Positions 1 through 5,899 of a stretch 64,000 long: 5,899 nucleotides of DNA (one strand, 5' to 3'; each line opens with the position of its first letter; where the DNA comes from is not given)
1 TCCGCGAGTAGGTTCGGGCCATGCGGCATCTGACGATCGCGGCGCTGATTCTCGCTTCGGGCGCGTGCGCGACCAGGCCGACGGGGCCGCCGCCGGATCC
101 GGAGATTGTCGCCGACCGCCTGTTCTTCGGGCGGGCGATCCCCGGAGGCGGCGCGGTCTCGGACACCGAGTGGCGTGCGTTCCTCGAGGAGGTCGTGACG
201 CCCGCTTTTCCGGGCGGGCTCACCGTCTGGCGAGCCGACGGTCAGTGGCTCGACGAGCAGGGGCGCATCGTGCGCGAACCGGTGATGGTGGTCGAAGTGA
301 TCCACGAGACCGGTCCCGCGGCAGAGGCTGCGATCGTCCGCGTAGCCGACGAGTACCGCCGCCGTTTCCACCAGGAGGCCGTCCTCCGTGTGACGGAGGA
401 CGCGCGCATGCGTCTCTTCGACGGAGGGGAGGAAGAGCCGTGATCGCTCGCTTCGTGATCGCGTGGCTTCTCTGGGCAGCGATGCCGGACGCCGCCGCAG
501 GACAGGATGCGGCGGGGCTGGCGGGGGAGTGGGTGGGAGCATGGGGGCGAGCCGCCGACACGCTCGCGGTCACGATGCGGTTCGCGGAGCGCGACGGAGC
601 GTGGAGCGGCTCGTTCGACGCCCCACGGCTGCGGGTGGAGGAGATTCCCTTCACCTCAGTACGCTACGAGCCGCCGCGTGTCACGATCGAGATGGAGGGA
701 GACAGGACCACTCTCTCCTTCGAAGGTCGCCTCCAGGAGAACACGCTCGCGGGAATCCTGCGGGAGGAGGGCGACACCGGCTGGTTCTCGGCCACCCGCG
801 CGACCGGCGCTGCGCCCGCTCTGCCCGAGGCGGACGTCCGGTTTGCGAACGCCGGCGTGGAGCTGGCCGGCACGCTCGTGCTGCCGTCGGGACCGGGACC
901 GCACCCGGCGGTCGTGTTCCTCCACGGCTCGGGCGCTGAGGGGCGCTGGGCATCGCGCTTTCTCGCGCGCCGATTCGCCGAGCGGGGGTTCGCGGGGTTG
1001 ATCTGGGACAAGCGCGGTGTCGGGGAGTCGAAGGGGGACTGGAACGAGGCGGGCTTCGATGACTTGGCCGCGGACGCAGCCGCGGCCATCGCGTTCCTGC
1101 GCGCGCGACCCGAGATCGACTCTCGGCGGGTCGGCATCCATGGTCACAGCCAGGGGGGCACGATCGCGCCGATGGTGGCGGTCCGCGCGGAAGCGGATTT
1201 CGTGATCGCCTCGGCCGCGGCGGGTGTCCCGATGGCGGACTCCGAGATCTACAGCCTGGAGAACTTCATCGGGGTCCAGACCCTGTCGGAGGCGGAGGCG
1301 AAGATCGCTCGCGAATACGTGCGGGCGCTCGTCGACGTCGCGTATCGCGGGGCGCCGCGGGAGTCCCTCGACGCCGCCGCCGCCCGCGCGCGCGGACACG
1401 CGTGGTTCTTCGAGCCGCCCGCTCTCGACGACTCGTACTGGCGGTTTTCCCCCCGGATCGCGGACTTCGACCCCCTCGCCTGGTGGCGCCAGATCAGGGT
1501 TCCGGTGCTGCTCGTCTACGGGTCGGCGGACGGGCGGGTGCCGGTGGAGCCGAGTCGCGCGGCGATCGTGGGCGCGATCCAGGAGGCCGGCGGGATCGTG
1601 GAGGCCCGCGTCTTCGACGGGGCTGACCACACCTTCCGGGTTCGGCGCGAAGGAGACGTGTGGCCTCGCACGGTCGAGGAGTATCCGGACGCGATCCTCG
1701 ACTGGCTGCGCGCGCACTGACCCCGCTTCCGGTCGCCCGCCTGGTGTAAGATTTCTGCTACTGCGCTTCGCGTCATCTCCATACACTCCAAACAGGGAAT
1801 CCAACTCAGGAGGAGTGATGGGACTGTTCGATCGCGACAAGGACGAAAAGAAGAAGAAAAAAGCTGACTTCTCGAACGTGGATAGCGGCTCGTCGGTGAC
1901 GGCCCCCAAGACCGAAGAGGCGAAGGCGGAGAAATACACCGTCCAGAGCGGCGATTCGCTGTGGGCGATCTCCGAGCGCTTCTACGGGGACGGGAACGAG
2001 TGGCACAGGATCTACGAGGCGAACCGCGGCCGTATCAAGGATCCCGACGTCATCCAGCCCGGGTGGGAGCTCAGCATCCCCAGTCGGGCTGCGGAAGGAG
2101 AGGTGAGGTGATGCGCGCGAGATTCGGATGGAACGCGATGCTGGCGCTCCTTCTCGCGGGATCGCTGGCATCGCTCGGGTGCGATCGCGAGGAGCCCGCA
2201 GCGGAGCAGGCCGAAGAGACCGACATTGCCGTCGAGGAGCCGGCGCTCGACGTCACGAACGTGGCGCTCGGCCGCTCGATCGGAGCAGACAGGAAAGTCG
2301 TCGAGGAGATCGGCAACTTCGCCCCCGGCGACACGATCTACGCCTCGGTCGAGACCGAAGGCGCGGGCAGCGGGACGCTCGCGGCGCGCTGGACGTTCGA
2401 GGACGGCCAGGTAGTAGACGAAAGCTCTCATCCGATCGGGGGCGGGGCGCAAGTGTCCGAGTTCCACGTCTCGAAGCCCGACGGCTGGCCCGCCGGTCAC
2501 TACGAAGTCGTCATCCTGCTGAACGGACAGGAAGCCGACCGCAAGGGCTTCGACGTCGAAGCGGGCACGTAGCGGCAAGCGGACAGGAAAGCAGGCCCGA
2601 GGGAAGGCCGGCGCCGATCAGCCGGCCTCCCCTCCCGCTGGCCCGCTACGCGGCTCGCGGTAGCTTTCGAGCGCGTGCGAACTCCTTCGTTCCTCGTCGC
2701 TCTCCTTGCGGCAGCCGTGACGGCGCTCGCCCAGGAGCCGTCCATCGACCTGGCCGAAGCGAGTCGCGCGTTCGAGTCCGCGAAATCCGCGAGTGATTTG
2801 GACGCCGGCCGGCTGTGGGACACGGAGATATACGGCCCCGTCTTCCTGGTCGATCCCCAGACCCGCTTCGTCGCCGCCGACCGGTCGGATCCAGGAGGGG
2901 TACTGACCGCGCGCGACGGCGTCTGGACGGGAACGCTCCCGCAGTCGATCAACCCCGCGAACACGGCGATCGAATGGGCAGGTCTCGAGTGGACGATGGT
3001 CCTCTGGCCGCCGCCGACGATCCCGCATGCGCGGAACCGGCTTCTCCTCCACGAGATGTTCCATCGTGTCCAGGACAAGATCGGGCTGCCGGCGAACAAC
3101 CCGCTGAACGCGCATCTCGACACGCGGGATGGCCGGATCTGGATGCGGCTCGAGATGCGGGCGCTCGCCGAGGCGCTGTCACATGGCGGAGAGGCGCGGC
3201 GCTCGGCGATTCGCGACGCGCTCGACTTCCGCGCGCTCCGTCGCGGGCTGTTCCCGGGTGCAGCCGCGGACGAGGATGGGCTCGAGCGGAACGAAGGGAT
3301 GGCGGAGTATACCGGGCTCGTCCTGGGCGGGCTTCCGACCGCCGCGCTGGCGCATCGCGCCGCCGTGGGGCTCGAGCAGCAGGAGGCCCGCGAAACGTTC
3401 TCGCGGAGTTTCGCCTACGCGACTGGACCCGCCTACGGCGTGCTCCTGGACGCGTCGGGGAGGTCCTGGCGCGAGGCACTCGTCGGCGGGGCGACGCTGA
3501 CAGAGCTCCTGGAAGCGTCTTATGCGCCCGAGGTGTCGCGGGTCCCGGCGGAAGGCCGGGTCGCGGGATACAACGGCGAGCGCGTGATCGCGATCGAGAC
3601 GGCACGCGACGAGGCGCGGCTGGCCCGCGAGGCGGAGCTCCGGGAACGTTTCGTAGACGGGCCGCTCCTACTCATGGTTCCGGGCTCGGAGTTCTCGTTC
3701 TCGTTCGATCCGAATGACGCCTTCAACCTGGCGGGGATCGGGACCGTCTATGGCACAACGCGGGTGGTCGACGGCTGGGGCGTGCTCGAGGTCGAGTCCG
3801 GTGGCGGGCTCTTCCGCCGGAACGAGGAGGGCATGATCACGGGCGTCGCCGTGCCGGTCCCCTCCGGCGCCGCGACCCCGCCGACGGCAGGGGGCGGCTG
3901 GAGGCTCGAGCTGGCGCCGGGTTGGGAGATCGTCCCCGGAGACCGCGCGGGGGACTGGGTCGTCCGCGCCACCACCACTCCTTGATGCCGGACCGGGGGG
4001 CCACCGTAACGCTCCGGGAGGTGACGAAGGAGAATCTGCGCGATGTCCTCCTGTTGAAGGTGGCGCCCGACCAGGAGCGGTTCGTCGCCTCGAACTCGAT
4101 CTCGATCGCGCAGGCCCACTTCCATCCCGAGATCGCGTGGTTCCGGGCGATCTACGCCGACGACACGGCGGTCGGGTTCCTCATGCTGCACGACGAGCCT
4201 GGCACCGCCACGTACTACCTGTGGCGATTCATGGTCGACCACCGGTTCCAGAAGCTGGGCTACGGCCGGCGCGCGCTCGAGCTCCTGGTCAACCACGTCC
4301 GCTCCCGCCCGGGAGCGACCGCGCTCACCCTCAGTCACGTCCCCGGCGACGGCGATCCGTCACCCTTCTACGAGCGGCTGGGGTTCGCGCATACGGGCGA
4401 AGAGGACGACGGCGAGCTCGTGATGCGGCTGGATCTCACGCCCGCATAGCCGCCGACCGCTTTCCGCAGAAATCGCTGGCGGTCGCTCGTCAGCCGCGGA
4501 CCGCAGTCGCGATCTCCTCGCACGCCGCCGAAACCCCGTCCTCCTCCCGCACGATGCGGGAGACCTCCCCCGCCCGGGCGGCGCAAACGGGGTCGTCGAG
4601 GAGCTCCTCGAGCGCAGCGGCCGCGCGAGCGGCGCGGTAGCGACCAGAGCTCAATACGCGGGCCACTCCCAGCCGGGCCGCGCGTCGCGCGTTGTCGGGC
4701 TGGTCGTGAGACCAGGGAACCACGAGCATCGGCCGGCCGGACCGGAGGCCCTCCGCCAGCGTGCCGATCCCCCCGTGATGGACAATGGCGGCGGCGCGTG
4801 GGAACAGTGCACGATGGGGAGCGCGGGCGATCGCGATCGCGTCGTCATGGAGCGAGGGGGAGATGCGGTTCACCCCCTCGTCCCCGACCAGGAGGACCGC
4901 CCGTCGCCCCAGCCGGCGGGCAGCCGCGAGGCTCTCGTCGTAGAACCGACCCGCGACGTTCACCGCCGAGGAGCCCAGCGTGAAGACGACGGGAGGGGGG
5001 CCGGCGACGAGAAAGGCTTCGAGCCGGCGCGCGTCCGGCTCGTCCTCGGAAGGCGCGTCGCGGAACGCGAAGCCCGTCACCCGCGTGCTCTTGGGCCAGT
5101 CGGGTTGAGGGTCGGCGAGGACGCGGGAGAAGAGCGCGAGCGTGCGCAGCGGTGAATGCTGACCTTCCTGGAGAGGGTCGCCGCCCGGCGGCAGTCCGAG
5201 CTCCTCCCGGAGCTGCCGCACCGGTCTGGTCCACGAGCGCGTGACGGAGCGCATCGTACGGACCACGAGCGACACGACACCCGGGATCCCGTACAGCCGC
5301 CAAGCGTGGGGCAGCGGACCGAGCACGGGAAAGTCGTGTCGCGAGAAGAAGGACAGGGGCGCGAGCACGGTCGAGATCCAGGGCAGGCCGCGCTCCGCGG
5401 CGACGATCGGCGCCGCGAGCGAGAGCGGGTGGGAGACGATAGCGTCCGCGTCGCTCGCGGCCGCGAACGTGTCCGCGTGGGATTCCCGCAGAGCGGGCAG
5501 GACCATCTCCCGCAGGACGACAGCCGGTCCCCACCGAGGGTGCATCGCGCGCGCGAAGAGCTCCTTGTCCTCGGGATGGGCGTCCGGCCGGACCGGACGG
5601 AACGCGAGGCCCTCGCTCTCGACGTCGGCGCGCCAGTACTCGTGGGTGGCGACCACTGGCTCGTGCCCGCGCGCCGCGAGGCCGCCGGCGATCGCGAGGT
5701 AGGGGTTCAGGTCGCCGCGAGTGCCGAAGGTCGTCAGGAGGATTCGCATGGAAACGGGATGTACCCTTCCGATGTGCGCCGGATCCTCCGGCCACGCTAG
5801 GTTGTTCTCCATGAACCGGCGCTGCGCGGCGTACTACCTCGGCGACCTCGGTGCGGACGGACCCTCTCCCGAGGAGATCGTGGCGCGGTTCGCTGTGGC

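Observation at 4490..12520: Two-component phosphorelay with a cAMP-synthesising output nested between two paralogous GT1 glycosyltransferases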

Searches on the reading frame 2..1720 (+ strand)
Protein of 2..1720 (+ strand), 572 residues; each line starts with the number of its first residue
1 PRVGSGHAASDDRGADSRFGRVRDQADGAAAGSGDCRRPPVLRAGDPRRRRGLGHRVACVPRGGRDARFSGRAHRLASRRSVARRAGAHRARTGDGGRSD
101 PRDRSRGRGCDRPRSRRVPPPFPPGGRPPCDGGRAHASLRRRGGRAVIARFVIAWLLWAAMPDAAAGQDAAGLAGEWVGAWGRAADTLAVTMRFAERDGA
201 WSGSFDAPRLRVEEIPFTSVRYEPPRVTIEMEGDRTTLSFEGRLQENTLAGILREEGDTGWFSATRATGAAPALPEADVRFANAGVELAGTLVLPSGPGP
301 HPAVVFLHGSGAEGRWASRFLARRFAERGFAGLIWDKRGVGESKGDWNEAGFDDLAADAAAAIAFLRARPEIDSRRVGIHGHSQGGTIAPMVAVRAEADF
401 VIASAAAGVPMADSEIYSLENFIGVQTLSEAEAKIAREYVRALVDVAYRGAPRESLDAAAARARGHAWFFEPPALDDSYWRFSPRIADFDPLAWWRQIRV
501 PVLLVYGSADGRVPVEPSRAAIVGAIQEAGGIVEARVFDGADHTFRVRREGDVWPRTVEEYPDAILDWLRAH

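Call 11: search_protein_families(library=pfam, proteins=[window:2-1720:+], max_evalue=0.001)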
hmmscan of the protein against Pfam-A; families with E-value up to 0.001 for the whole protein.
window:2-1720:+ (572 aa): 9 families
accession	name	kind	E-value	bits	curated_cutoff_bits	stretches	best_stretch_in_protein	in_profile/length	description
PF12146.15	Hydrolase_4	-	3.8e-17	62.8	27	1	300-408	3-111/239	Serine aminopeptidase, S33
PF02129.25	Peptidase_S15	-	1e-14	55.3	23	1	285-513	2-236/262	X-Pro dipeptidyl-peptidase (S15 family)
PF00326.27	Peptidase_S9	-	6.5e-14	52.4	22.6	1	324-409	9-98/213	Prolyl oligopeptidase family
PF00561.26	Abhydrolase_1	-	1.7e-10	41.4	25.8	1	302-515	1-215/245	alpha/beta hydrolase fold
PF01738.24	DLH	-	2.2e-09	37.6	21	1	289-398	2-121/217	Dienelactone hydrolase family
PF20434.5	BD-FAE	-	5.9e-07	29.7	26.8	1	299-519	11-209/215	BD-FAE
PF05448.18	AXE1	-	1.3e-05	24.6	21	0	352-393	153-194/321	Acetyl xylan esterase (AXE1)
PF07859.19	Abhydrolase_3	-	0.00021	21.5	25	0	354-448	47-144/210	alpha/beta hydrolase fold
PF08840.17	BAAT_C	-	0.00024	21.6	20.9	1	362-435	9-80/210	BAAT / Acyl-CoA thioester hydrolase C terminal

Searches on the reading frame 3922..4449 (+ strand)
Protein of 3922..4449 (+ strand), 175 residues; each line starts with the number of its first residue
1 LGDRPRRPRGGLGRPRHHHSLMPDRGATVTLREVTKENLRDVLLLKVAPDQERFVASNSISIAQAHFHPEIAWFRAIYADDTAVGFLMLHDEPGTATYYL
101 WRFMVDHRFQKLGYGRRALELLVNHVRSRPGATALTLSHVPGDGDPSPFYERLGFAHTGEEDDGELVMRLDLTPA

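Call 11: search_protein_families(library=pfam, proteins=[window:3922-4449:+], max_evalue=0.001)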
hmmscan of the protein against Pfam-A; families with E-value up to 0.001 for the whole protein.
window:3922-4449:+ (175 aa): 3 families
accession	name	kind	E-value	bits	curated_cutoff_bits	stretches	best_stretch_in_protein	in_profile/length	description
PF00583.31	Acetyltransf_1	-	2.7e-13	50.6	20.7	1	64-155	24-116/116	Acetyltransferase (GNAT) family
PF13508.13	Acetyltransf_7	-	2.3e-08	34.7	27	1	77-156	8-83/84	Acetyltransferase (GNAT) domain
PF13673.13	Acetyltransf_10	-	5.1e-07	30.2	23.6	1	71-161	30-113/128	Acetyltransferase (GNAT) domain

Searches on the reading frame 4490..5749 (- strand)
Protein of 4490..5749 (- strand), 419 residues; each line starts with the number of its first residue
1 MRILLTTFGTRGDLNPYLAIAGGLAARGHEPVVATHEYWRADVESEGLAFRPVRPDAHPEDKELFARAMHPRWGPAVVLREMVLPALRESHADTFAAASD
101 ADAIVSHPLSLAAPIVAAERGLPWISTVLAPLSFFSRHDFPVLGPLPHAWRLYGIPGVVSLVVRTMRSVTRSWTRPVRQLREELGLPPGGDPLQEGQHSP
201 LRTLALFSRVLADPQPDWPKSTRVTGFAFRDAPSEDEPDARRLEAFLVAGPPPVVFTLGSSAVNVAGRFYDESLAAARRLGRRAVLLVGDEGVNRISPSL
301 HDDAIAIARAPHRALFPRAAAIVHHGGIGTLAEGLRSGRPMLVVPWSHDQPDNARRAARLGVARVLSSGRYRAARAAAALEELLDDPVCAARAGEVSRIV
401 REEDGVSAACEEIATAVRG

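Call 8: search_protein_families(library=pfam, proteins=[window:4490-5749:-], max_evalue=0.01)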
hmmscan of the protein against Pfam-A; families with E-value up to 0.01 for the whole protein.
window:4490-5749:- (419 aa): 5 families
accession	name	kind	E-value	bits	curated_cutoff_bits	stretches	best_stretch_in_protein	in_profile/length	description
PF06722.18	EryCIII-like_C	-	7.6e-13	49.1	31.7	1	300-396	29-125/145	Erythromycin biosynthesis protein CIII-like, C-terminal domain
PF00201.24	UDPGT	-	4.7e-10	39.3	19.5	1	238-400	260-422/499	UDP-glucoronosyl and UDP-glucosyl transferase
PF03033.26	Glyco_transf_28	-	1.5e-09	38.5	26.2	1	3-117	1-117/139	Glycosyltransferase family 28 N-terminal domain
PF04101.22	Glyco_tran_28_C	-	5.4e-06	27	22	1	317-386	70-143/166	Glycosyltransferase family 28 C-terminal domain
PF21036.3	EryCIII-like_N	-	0.0056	16.8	27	0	95-127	93-125/216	Erythromycin biosynthesis protein CIII-like, N-terminal domain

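Call 49: search_protein_families(library=ncbifam, proteins=[window:4490-5749:-], max_evalue=0.001)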
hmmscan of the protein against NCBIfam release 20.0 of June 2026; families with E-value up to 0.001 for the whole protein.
window:4490-5749:- (419 aa): 6 families
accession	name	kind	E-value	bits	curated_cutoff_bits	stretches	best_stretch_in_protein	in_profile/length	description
TIGR01426.2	MGT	subfamily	1.5e-23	83.5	260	2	257-415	232-389/393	macrolide family glycosyltransferase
NF000354.1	glycotrans_Rgt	equivalog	1.1e-19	70.9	800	1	1-412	1-398/411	rifamycin-inactivating glycosyltransferase Rgt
TIGR04516.1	glycosyl_450act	subfamily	3.3e-19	69.3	440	1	252-401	247-398/418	activator-dependent family glycosyltransferase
NF033129.1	macro_glyco_Mgt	subfamily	1.7e-15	56.9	700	1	254-415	229-390/393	macrolide-inactivating glycosyltransferase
NF000362.1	self_GT_OleI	exception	2.5e-12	46.7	700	1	252-411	256-414/424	OleI family self-immunity macrolide glycosyltransferase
TIGR00661.1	MJ1255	subfamily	7.1e-05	22.2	195.9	1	312-370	238-301/321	MJ1255/VC2487 family glycosyltransferase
